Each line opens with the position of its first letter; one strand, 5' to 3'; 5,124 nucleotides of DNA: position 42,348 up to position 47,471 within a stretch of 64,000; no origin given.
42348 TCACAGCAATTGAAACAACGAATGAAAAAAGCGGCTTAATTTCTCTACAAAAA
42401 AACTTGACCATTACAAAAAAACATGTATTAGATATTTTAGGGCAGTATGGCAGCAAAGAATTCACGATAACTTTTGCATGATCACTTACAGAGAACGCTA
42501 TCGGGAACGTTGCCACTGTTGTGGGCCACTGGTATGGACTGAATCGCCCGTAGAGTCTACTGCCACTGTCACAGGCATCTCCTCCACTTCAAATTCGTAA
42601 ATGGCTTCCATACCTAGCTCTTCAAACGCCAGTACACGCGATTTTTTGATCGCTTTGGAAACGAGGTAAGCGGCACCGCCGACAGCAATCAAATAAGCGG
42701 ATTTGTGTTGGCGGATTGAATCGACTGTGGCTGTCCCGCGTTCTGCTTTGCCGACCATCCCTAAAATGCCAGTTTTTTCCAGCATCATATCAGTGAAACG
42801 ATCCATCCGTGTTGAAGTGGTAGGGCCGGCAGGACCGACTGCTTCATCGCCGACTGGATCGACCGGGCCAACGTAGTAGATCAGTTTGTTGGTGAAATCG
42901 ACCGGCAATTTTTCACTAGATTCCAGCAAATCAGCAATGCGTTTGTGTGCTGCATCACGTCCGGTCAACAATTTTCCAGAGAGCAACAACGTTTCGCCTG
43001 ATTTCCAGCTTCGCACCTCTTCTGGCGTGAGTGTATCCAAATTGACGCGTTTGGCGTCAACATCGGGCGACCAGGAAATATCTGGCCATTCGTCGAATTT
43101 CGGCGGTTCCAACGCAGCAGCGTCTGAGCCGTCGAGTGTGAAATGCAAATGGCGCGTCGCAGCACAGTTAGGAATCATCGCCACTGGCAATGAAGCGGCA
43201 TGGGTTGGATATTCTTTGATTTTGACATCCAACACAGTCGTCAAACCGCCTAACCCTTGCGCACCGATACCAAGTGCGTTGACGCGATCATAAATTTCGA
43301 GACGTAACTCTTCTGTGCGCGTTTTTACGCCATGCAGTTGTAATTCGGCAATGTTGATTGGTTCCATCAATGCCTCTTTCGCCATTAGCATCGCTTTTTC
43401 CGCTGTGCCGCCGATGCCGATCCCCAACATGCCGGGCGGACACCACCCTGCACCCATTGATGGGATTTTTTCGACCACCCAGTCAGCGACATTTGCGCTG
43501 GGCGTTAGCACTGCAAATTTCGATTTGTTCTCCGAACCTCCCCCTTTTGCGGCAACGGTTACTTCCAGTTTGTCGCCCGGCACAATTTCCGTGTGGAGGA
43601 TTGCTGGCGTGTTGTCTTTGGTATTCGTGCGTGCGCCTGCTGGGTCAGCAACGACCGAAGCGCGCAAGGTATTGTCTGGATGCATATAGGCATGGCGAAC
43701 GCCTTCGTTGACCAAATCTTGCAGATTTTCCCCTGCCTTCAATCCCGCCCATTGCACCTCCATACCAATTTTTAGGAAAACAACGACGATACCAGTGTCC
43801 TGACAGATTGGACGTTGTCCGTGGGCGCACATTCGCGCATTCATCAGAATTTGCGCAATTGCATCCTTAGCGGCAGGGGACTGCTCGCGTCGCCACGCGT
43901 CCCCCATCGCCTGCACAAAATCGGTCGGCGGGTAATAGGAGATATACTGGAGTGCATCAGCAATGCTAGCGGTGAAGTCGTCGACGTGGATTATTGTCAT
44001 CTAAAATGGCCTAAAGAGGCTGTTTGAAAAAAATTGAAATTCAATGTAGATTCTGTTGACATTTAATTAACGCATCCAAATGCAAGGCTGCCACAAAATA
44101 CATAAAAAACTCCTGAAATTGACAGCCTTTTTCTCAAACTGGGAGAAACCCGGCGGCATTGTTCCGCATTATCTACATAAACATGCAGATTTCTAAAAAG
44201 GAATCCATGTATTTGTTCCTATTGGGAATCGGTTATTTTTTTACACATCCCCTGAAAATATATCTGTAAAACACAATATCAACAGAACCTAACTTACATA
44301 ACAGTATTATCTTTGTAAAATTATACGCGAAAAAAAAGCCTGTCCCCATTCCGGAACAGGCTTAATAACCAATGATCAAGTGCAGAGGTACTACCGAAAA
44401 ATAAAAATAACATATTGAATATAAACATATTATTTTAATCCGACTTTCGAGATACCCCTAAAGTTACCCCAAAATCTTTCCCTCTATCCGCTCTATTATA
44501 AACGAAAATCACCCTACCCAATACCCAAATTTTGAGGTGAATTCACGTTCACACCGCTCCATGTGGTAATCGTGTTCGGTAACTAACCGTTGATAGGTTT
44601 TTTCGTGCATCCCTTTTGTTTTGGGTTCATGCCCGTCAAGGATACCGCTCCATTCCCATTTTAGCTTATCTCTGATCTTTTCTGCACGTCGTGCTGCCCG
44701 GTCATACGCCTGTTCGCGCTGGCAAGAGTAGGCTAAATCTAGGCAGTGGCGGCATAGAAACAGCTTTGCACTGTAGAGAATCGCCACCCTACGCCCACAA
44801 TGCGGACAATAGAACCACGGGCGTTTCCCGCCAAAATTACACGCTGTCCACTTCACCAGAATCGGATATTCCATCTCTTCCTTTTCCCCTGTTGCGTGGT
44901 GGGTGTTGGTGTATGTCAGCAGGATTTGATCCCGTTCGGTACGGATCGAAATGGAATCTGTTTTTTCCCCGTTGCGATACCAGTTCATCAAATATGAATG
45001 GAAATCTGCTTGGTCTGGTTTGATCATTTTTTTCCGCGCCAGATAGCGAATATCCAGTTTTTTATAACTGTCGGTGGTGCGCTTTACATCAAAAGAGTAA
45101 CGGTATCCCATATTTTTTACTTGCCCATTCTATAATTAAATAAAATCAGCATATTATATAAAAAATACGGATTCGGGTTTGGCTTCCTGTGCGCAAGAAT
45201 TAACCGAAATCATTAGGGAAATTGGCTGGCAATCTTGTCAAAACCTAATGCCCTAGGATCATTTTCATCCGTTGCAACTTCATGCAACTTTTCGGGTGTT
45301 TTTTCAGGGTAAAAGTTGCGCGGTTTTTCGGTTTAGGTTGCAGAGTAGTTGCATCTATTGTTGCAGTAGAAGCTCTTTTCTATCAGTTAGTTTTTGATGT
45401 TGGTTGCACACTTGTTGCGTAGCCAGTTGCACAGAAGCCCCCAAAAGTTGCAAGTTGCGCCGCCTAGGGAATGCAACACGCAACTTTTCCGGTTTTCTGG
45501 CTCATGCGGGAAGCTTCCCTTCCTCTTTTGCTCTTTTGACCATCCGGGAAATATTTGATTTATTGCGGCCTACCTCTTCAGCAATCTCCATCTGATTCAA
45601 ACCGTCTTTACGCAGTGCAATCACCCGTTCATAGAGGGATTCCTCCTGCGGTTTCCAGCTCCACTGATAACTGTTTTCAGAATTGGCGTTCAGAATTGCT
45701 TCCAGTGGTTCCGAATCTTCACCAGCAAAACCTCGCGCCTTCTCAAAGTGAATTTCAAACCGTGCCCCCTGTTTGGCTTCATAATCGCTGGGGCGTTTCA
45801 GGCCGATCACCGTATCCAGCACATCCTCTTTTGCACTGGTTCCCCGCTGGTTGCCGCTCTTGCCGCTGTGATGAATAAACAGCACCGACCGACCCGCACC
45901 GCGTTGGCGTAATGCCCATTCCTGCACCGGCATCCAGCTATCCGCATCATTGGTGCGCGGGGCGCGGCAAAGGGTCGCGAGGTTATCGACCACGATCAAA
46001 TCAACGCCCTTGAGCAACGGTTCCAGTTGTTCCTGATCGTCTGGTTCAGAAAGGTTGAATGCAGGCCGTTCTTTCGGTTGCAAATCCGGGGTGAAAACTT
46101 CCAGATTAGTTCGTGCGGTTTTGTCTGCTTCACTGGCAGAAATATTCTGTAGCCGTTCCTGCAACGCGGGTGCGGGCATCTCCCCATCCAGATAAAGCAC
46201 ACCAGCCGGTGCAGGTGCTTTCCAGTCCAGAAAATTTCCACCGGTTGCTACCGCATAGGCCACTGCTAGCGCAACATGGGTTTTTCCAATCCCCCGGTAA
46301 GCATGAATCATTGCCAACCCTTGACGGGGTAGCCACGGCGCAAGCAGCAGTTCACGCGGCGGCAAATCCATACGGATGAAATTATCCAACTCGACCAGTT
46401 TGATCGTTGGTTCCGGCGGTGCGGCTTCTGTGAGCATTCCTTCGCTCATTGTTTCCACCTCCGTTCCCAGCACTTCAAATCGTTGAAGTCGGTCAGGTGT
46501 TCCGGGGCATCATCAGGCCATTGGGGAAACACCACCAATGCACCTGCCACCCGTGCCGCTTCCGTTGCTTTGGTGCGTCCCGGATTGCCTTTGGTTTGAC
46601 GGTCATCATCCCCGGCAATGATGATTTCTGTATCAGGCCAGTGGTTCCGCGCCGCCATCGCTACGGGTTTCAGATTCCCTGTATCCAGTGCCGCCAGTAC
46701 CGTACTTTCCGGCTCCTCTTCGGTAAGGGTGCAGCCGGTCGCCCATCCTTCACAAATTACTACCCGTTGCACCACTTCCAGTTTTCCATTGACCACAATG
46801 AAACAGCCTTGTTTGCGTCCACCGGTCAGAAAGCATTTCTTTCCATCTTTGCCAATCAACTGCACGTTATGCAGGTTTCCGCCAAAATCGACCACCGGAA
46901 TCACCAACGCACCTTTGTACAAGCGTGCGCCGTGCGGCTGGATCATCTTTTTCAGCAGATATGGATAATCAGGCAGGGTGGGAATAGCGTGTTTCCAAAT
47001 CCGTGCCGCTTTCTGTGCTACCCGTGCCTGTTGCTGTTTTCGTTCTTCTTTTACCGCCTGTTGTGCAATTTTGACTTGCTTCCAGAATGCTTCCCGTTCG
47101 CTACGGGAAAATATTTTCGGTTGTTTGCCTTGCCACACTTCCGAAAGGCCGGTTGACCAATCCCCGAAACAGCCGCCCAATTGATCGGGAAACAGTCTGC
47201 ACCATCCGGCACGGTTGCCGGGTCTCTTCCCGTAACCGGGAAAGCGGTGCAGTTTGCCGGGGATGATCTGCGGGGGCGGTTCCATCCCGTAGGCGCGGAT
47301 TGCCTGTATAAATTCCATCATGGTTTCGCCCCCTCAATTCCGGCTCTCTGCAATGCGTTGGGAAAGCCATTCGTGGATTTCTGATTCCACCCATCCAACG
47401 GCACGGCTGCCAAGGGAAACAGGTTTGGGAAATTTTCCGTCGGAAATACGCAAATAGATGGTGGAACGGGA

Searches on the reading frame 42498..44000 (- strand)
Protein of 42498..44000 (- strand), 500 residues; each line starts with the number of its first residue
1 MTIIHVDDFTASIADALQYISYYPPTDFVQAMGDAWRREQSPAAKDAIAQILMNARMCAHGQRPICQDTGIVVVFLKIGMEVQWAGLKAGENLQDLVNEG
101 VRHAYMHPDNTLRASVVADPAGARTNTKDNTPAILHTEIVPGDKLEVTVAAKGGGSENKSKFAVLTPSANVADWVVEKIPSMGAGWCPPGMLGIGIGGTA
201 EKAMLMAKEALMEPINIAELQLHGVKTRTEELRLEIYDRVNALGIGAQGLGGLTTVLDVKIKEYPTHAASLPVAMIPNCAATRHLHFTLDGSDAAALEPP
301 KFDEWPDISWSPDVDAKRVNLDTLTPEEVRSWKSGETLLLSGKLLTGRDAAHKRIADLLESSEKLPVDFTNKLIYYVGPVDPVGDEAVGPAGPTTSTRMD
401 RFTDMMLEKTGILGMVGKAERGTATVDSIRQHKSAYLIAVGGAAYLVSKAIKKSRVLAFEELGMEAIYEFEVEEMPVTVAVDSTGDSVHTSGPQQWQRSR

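Call 75: search_protein_families(library=pfam, proteins=[window:42498-44000:-], max_evalue=0.001)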
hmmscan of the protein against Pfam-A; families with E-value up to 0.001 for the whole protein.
window:42498-44000:- (500 aa): 2 families
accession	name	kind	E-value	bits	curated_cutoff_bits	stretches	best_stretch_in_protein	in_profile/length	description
PF05681.19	Fumerase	-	9.9e-97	323.9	25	1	11-287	2-269/270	Fumarate hydratase (Fumerase)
PF05683.17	Fumerase_C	-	4.9e-83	277.9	22.2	1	292-491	2-204/205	Fumarase C-terminus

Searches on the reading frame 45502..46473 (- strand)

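Call 75: search_protein_families(library=pfam, proteins=[window:45502-46473:-], max_evalue=0.001)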
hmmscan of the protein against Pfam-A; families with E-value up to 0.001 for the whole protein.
window:45502-46473:- (323 aa): 2 families
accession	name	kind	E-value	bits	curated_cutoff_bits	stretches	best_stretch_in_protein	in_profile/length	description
PF13481.12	AAA_25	-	1.1e-26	94.1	27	1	29-207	11-194/195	AAA domain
PF13384.12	HTH_23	-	0.00038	20.6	24.6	1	283-319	9-45/50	Homeodomain-like domain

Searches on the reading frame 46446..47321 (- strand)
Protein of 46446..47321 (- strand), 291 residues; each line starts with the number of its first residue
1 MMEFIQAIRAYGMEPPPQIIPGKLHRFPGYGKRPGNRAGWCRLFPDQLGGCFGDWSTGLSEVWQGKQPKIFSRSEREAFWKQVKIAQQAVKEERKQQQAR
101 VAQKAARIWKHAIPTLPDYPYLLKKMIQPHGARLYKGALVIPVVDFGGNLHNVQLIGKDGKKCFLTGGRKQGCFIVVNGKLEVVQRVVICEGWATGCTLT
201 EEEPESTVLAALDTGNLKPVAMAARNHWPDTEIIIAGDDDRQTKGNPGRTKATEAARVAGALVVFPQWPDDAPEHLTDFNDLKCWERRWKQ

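Call 75: search_protein_families(library=pfam, proteins=[window:46446-47321:-], max_evalue=0.001)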
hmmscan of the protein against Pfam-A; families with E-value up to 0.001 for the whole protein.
window:46446-47321:- (291 aa): 1 family
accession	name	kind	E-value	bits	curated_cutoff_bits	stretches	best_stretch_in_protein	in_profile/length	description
PF13362.12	Toprim_3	-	1.1e-10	42.2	27.2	1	187-283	2-89/95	Toprim domain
